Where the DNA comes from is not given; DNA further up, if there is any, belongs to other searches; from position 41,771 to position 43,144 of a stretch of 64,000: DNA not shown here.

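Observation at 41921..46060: Candidate novel composite defence system: vsr, C5-MTase, Eco29kI-like nuclease, FRG protein and nuclease-less DUF262 protein in one fully overlapping operon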

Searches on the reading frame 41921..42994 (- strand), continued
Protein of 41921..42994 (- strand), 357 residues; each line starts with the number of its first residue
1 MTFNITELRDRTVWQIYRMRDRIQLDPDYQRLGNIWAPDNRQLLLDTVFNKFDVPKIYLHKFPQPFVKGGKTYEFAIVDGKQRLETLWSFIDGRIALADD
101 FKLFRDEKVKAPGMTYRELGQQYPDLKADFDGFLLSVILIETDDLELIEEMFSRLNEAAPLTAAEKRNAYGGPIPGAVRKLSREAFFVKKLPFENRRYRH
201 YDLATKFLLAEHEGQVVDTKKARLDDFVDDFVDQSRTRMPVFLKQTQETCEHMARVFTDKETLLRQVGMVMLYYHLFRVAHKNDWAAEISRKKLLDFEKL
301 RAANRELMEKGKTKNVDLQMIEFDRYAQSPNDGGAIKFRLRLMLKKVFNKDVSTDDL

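Call 78: search_dna_similar(query=window:41921-42994:-, collection=plasmids, mode=protein, max_evalue=1e-20, max_rows=40)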
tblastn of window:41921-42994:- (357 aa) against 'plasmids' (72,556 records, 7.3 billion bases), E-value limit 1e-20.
Records with a match: 21; places in all: 21; records where one place covers at least 80% of the query: 20.
Best place of each record, by identity: <60% 21.
By first word of the organism name: Ralstonia 20; Hymenobacter 1.
By predicted mobility (MOB-suite, as given by PLSDB): mobilizable 19; non-mobilizable 2.
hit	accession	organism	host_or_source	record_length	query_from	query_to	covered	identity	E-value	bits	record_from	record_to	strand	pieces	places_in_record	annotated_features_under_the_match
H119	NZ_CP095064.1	Hymenobacter volaticus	single cell,air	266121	20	301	79%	37.1%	5e-47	178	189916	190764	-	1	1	DUF262 domain-containing protein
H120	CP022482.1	Ralstonia solanacearum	peanut,cell culture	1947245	20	332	88%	32.2%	6e-46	175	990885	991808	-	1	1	hypothetical protein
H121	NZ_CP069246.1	Ralstonia pseudosolanacearum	Arachis hypogaea,tissue sample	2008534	20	332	88%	32.2%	6e-46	175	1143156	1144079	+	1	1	none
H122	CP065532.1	Ralstonia solanacearum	peanut,whole organism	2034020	20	332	88%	32.2%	6e-46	175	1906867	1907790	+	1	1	none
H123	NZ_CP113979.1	Ralstonia pseudosolanacearum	Cucurbita maxima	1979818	20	332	88%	32.2%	8e-46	174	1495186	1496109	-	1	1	none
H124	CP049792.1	Ralstonia solanacearum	whole organism,isolated from the ...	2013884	20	332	88%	32.2%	8e-46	174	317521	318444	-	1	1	DUF262 domain-containing protein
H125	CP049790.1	Ralstonia solanacearum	whole organism,isolated from the ...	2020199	20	332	88%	32.2%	8e-46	174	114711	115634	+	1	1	DUF262 domain-containing protein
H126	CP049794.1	Ralstonia solanacearum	whole organism,isolated from the ...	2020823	20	332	88%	32.2%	8e-46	174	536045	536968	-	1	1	DUF262 domain-containing protein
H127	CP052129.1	Ralstonia solanacearum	tomato,cell culture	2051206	20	332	88%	32.2%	8e-46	174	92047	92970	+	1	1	DUF262 domain-containing protein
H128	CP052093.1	Ralstonia solanacearum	tomato,cell culture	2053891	20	332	88%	32.2%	8e-46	174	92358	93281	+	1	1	none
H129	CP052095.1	Ralstonia solanacearum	tomato,cell culture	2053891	20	332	88%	32.2%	8e-46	174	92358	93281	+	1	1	none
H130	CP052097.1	Ralstonia solanacearum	tomato,cell culture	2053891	20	332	88%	32.2%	8e-46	174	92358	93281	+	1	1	none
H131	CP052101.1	Ralstonia solanacearum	tomato,cell culture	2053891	20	332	88%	32.2%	8e-46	174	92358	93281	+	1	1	none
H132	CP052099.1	Ralstonia solanacearum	tomato,cell culture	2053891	20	332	88%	32.2%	8e-46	174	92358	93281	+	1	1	DUF262 domain-containing protein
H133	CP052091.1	Ralstonia solanacearum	tomato,cell culture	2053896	20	332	88%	32.2%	8e-46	174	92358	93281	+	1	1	DUF262 domain-containing protein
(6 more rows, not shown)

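Call 79: find_encoding_contigs(protein=P0001, flank=3000, max_places=3)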
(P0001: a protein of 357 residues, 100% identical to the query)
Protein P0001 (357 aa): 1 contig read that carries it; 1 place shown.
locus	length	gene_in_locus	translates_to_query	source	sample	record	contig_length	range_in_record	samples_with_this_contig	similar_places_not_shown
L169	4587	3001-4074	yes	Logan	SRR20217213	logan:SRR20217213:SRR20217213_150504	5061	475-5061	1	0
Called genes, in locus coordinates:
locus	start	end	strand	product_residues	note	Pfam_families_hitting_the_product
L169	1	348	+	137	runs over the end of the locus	PF03852:Vsr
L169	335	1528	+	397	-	PF00145:DNA_methylase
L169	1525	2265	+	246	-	PF09517:RE_Eco29kI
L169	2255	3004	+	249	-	PF08867:FRG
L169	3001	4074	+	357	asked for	PF03235:GmrSD_N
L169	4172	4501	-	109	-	PF13744:HTH_37 (weak), PF13560:HTH_31 (weak), PF01381:HTH_3 (weak)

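Call 80: get_annotated_region(hit=H119, flank=5000)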
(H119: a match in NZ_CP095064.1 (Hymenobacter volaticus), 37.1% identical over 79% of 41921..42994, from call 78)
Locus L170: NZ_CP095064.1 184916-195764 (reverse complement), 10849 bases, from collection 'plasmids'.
description: Hymenobacter volaticus strain 5420 S-77 plasmid unnamed3, complete sequence
organism: Hymenobacter volaticus (NCBI taxid 2932254)
taxonomy: Bacteria; Bacteroidota; Cytophagia; Cytophagales; Hymenobacteraceae; Hymenobacter; Hymenobacter volaticus
host: -; source: single cell,air; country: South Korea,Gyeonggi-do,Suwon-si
typing (MOB-suite, as given by PLSDB): non-mobilizable
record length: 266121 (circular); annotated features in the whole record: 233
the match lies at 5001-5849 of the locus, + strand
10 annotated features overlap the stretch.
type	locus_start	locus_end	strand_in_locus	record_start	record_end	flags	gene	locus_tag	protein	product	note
CDS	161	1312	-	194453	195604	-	-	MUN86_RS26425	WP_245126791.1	hypothetical protein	-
CDS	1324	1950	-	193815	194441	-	-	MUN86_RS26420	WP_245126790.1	hypothetical protein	-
CDS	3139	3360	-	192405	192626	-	-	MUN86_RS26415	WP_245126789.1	hypothetical protein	-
CDS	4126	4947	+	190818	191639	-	-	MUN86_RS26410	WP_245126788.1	FRG domain-containing protein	-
CDS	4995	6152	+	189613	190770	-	-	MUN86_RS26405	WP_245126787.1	DUF262 domain-containing protein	-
CDS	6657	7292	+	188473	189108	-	-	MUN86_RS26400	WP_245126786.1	hypothetical protein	-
CDS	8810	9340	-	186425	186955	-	-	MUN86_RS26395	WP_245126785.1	hypothetical protein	-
CDS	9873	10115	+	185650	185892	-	-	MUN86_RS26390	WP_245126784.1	hypothetical protein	-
CDS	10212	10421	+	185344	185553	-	-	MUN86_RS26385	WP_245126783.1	hypothetical protein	-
CDS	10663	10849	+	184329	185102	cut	-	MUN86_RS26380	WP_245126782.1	hypothetical protein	-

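Call 91: find_related_loci(query=A1, collection=viral_contigs, flank=8000)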
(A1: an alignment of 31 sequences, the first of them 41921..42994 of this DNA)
Query A1 (357 aa) in viral_contigs; peptide patterns used: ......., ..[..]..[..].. (x = any residue, [..] = any of these).
44 stretches matched a pattern; 10 encode a relative of the query (tblastn E <= 1e-3); 10 distinct loci.
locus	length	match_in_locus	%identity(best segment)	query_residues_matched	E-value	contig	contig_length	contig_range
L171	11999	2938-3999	55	3-357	2e-133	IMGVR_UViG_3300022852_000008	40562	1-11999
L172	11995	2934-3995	55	3-357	2e-133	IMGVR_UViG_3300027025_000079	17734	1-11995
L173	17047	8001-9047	44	2-356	9e-93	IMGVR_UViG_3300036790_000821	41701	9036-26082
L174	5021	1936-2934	40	12-343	2e-81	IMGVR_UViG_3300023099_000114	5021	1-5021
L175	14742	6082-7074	31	11-349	1e-52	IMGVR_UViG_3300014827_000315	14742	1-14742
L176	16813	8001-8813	34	14-274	4e-43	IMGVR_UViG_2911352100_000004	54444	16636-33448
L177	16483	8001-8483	37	1-160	1e-30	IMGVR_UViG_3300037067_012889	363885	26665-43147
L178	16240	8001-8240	35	8-84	4e-7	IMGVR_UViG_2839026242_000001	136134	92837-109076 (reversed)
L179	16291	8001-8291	28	25-117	1e-6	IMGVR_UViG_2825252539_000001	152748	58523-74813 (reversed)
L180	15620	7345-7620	26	9-101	4e-6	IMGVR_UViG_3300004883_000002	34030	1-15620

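Call 95: search_protein_families(library=pfam, proteins=[L171:1617-2153:+, L171:4060-5127:-, L171:5431-6396:-, L171:6192-7079:-, L176:6061-7077:+, L176:7093-7956:+, L176:7953-9065:+, L176:4611-5132:+, L176:5120-5620:+, L176:2012-3643:+], max_evalue=0.01)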
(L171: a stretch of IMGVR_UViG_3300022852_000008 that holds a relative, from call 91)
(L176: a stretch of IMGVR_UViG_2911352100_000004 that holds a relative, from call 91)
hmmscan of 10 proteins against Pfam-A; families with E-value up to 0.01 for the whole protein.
L171:1617-2153:+ (178 aa): 0 families

L171:4060-5127:- (355 aa): 2 families
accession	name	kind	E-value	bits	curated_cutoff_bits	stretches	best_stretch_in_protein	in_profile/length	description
PF00589.27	Phage_integrase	-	5.2e-11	43.1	27.1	1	186-346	20-167/172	Phage integrase family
PF24624.1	Int_N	-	2.1e-05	25.6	27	1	87-164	17-98/100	Phage integrase, N-terminal domain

L171:5431-6396:- (321 aa): 1 family
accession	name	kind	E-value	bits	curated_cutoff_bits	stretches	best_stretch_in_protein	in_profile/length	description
PF00145.23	DNA_methylase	-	2.9e-32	112.8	22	1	72-245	5-176/324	C-5 cytosine-specific DNA methylase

L171:6192-7079:- (295 aa): 0 families

L176:6061-7077:+ (338 aa): 1 family
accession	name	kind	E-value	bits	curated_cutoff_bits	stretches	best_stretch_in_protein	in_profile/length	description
PF00145.23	DNA_methylase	-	5.2e-63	213.9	22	1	30-331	1-322/324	C-5 cytosine-specific DNA methylase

L176:7093-7956:+ (287 aa): 1 family
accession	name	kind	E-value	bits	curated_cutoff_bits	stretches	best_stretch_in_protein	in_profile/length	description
PF08867.16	FRG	-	4.5e-21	76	25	1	38-129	4-89/94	FRG domain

L176:7953-9065:+ (370 aa): 1 family
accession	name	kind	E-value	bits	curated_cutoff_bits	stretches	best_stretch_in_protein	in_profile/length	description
PF03235.19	GmrSD_N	-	3.1e-12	47.5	33.2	1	27-162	12-184/199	GmrSD restriction endonuclease, N-terminal domain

L176:4611-5132:+ (173 aa): 1 family
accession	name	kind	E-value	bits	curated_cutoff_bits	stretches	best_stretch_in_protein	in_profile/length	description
PF09669.15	Phage_pRha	-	2.5e-21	76.5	29.9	1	20-108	1-89/91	Phage regulatory protein Rha (Phage_pRha)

L176:5120-5620:+ (166 aa): 1 family
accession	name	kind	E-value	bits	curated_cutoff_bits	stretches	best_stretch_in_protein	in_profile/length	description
PF09669.15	Phage_pRha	-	7.2e-08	33.3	29.9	1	32-102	16-90/91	Phage regulatory protein Rha (Phage_pRha)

L176:2012-3643:+ (543 aa): 0 families
